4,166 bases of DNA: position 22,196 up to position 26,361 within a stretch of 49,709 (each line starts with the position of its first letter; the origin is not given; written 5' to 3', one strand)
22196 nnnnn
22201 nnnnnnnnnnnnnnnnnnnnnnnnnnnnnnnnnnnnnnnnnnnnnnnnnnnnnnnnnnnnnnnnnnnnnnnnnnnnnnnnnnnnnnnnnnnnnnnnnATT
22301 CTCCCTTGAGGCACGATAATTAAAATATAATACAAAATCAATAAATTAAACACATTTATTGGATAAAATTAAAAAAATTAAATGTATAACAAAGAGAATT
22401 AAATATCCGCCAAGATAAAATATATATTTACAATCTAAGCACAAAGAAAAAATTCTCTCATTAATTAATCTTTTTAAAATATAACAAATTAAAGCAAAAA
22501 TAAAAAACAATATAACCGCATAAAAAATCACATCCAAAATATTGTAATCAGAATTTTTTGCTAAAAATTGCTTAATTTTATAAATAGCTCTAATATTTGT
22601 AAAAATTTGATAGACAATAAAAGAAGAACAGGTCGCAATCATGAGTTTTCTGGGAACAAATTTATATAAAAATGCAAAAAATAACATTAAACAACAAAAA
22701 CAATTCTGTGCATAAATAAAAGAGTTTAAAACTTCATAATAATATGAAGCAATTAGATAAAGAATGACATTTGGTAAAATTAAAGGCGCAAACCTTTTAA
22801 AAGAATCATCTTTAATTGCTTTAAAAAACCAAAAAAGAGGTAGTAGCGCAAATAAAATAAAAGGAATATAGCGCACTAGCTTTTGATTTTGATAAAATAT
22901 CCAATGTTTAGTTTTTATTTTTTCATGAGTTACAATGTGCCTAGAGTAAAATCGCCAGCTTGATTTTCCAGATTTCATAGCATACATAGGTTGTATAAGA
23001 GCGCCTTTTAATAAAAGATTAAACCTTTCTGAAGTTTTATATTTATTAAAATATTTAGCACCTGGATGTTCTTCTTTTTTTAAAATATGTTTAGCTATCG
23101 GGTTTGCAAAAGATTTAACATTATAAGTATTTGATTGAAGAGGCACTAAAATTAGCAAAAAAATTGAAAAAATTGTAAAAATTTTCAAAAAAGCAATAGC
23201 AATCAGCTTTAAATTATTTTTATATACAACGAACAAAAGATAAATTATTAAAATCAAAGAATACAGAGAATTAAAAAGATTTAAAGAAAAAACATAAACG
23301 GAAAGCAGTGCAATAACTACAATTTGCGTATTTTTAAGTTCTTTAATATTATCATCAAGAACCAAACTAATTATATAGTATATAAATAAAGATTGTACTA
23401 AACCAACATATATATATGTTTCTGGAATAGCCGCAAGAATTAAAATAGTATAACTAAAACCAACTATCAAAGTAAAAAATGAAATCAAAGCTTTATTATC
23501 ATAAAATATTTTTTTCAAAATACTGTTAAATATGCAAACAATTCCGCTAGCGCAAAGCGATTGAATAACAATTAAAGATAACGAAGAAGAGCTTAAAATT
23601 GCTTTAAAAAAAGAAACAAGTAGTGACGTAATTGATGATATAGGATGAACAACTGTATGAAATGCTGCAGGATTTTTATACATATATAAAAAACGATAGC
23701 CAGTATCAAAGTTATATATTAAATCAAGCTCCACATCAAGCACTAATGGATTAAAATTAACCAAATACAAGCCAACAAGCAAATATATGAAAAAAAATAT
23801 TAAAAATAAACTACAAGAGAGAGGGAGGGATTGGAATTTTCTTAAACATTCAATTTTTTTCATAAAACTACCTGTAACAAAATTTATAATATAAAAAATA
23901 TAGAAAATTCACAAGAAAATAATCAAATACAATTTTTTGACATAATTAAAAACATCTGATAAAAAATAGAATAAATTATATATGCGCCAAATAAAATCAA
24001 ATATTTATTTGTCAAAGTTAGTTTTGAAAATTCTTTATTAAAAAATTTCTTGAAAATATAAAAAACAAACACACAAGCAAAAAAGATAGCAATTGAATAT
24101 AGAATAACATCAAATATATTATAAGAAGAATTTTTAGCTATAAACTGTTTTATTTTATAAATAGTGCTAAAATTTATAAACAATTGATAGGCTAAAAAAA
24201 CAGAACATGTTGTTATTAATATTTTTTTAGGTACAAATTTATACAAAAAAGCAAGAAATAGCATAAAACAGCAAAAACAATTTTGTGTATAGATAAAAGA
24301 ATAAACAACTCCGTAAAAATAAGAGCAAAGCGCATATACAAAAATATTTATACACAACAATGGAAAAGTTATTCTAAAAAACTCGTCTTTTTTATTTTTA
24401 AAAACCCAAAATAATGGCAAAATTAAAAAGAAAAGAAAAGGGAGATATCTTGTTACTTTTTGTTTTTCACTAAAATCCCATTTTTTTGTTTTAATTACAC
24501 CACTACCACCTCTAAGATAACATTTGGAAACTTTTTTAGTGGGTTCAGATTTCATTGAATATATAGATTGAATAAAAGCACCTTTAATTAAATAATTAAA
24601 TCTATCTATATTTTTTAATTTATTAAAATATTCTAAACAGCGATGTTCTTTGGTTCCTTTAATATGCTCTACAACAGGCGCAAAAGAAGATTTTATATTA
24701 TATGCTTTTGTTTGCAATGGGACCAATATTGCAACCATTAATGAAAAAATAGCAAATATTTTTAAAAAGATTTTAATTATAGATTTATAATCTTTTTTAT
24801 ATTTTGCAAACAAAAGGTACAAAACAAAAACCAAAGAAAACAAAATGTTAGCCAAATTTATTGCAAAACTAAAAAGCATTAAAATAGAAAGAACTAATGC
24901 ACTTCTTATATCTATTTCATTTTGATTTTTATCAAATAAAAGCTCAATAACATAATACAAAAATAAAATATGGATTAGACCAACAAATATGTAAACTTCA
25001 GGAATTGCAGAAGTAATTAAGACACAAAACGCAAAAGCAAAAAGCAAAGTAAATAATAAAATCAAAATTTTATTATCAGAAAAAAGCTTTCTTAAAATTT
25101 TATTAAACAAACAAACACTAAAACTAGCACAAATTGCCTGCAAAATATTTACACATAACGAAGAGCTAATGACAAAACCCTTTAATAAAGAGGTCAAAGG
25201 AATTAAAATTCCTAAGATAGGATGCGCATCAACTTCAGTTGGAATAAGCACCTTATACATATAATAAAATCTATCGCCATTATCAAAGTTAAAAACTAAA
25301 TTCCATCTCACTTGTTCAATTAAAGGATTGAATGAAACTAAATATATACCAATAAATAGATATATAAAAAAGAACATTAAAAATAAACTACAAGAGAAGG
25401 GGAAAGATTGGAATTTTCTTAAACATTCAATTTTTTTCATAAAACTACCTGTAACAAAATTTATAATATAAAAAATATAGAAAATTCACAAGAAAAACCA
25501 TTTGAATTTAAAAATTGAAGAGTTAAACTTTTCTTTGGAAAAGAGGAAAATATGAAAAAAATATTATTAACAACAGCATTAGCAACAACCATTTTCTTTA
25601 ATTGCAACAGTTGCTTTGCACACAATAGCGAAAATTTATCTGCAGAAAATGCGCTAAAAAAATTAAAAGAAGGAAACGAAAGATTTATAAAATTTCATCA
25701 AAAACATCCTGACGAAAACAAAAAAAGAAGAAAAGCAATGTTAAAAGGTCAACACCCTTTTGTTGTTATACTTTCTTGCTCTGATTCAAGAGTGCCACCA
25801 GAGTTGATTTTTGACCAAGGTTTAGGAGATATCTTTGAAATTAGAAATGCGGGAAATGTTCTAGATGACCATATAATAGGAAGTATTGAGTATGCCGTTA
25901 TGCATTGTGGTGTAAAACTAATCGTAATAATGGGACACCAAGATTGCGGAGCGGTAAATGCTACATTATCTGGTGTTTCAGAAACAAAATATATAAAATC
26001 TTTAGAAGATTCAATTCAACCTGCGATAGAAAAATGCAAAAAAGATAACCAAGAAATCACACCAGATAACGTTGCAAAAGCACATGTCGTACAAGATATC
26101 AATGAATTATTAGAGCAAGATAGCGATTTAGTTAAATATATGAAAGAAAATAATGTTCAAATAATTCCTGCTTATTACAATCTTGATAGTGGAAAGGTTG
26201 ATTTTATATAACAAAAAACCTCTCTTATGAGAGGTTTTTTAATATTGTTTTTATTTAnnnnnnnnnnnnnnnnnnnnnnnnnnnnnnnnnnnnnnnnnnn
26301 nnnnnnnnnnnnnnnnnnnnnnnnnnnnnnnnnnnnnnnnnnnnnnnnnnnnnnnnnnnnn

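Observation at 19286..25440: Glycan locus combining a UbiA-family polyprenyl-phosphate transferase, tandem GT-C-like paralogs and a GlnE-like nucleotidyltransferase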

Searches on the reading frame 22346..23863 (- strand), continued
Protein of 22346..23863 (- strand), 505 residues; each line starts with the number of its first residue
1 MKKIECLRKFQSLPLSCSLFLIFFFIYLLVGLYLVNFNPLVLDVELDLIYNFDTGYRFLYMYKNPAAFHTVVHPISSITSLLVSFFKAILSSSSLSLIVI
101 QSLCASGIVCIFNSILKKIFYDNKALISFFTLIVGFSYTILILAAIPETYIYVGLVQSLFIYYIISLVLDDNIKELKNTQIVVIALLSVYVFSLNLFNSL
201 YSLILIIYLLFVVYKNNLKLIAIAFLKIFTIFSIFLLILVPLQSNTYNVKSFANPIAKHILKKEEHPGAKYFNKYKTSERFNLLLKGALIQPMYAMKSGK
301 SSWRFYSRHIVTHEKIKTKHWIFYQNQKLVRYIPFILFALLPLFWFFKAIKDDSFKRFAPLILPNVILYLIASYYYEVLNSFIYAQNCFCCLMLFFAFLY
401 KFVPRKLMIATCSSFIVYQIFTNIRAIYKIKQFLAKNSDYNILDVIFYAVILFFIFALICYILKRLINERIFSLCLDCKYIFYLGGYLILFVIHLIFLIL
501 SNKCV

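Call 92: find_encoding_contigs(protein=P0243, flank=5000, max_places=2)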
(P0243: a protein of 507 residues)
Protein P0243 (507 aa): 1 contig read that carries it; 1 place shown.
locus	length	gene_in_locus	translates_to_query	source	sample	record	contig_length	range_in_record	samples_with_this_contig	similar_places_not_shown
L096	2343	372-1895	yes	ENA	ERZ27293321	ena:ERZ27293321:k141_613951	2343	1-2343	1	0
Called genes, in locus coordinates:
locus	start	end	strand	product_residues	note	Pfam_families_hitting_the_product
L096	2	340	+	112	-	?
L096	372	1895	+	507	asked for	-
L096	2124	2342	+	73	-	?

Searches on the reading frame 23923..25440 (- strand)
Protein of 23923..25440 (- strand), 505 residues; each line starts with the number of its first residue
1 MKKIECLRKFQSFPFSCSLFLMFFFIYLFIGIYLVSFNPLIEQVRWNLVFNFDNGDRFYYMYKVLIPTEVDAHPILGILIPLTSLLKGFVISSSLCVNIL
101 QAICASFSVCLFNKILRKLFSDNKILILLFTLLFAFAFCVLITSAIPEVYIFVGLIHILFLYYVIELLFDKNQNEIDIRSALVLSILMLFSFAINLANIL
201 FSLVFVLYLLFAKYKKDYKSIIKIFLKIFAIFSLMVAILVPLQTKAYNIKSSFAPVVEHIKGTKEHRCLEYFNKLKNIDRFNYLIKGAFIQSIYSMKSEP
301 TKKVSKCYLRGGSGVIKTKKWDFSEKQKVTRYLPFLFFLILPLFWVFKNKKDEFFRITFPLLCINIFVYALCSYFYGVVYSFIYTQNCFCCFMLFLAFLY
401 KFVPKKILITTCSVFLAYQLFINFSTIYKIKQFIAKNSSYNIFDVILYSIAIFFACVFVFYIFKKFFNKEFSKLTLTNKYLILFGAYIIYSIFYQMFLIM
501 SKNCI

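Call 3: search_protein_families(library=pfam, proteins=[window:23923-25440:-], max_evalue=0.01)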
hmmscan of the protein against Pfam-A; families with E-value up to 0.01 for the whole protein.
window:23923-25440:- (505 aa): 0 families

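Call 4: search_protein_families(library=ncbifam, proteins=[window:23923-25440:-], max_evalue=0.01)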
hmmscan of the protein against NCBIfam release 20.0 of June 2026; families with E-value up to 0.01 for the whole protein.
window:23923-25440:- (505 aa): 0 families

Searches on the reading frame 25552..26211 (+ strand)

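Call 54: search_protein_families(library=pfam, proteins=[window:25552-26211:+], max_evalue=0.001)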
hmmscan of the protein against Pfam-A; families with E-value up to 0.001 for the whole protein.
window:25552-26211:+ (219 aa): 1 family
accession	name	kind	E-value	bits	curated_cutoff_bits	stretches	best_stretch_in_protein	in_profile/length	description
PF00484.24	Pro_CA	-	4e-40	138.1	25.7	1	72-216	2-156/156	Carbonic anhydrase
